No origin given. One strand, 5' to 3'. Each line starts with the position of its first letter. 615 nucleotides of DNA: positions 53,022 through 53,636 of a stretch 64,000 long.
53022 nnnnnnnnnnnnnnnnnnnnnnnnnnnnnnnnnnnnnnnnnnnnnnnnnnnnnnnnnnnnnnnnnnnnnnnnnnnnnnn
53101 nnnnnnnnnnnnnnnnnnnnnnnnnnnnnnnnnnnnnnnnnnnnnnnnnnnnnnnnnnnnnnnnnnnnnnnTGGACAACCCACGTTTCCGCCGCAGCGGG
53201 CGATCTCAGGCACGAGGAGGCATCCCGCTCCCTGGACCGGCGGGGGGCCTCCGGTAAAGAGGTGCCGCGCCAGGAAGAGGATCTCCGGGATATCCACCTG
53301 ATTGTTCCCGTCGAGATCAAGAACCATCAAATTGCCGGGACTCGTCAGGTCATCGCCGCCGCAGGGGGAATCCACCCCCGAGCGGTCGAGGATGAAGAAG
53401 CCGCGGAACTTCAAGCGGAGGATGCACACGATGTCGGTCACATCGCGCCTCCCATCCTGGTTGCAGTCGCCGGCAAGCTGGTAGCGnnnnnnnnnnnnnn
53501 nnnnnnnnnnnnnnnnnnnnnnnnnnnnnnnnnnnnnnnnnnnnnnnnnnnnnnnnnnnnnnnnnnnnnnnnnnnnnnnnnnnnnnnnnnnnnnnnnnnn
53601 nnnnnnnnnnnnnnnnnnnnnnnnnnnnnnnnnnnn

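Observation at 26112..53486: A shared dockerin-like pair + three-Cys tail unit tags four different exoproteins, with no recognisable cohesin partner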

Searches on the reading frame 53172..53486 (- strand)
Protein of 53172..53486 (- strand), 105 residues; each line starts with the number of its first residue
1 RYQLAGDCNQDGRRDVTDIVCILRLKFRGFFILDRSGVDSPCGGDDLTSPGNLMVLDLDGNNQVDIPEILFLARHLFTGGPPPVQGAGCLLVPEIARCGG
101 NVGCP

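Call 16: search_protein_families(library=pfam, proteins=[window:53172-53486:-], max_evalue=10)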
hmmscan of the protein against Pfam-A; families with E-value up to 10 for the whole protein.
seq(105 aa): 1 family
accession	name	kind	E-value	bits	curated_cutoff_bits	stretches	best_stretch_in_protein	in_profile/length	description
PF00404.24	Dockerin_1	-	0.0043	17.7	22.9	1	5-76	1-56/57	Dockerin type I domain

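Call 17: search_protein_families(library=ncbifam, proteins=[window:53172-53486:-], max_evalue=10)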
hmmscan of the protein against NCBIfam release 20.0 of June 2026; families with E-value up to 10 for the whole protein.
seq(105 aa): 0 families
